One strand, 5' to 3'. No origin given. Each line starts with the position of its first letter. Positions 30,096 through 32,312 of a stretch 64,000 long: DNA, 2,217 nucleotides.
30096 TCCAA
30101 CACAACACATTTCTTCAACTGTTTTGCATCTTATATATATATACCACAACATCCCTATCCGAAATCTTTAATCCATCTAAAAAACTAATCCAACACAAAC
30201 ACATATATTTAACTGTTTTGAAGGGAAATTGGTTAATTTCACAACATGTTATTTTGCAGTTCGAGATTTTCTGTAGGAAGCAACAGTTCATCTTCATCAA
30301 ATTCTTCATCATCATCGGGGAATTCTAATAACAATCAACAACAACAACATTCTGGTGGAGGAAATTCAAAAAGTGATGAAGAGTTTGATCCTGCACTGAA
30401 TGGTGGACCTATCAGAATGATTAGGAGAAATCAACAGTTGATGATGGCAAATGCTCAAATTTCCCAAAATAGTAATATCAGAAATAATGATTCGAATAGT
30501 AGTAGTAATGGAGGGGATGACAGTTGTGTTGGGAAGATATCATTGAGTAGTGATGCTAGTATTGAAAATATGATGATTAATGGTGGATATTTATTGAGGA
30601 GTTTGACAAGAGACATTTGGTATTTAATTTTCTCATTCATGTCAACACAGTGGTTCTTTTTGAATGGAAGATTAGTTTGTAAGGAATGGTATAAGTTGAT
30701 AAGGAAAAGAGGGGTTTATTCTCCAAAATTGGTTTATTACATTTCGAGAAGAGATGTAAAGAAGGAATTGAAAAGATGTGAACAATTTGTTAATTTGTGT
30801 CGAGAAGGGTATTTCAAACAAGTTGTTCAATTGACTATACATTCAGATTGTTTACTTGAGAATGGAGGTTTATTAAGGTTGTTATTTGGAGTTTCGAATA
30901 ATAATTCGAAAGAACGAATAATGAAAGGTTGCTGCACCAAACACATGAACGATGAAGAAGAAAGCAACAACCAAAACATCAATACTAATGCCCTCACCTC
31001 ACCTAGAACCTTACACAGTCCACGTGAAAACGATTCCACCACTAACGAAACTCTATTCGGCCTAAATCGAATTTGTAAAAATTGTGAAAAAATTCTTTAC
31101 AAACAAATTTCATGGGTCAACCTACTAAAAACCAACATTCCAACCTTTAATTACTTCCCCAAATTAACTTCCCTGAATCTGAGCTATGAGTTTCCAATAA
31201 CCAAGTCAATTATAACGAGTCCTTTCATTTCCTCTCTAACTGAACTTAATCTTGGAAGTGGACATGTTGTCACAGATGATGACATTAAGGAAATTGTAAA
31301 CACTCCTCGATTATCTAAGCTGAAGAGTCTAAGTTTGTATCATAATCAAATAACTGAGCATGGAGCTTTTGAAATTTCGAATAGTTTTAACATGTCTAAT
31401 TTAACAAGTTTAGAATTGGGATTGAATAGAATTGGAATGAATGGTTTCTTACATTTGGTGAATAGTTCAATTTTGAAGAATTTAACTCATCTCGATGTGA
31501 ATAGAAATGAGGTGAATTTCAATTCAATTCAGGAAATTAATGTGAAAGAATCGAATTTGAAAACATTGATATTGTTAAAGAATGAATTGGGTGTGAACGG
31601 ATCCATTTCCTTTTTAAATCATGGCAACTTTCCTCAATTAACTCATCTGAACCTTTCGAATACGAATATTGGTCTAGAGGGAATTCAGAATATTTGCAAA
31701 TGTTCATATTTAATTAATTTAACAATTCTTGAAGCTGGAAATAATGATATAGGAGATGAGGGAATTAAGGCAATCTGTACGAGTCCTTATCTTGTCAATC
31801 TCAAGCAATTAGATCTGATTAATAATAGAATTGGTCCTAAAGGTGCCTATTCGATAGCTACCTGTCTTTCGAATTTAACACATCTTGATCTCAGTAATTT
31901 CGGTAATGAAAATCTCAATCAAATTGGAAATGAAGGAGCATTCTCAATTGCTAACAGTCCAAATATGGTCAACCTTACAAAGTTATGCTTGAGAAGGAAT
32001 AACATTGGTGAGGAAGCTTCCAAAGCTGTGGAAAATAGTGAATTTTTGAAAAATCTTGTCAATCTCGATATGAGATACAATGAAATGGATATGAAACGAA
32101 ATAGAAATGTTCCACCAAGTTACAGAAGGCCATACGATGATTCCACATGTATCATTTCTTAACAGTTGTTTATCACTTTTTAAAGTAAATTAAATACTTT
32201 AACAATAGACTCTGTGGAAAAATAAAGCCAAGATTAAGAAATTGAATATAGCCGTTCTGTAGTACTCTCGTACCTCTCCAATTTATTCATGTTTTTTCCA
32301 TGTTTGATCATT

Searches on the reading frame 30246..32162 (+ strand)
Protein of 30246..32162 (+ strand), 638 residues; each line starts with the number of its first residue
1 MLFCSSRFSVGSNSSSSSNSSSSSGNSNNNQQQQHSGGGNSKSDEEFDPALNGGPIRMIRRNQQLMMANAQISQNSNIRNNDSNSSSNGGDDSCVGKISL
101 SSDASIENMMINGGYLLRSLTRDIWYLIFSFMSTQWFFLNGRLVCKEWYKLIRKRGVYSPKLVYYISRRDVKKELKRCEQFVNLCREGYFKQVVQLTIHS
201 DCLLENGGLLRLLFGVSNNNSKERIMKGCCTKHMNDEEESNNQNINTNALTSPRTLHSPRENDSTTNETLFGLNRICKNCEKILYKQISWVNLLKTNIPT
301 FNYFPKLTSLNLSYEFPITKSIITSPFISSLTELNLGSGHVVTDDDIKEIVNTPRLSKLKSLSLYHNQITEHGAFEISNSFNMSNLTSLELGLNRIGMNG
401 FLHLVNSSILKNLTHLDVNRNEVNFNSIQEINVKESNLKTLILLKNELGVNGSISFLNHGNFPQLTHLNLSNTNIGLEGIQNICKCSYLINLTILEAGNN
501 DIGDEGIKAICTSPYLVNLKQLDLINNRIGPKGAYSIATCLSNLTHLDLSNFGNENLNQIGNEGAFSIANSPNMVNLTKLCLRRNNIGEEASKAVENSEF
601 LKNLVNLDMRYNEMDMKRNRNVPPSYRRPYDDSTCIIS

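Call 61: search_protein_families(library=pfam, proteins=[window:30246-32162:+], max_evalue=0.00001)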
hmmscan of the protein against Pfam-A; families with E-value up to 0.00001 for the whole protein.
window:30246-32162:+ (638 aa): 2 families
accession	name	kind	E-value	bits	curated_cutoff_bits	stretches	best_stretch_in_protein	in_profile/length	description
PF13516.12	LRR_6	-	4.7e-17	61.1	23.4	0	491-511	4-24/24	Leucine Rich repeat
PF12799.13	LRR_4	-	8.1e-12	45.4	27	0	491-529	2-36/44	Leucine Rich repeats (2 copies)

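Call 75: find_encoding_contigs(protein=window:30246-32162:+, flank=2000, max_places=5)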
Protein window:30246-32162:+ (638 aa): no gene with exactly this product is on record in the collection.
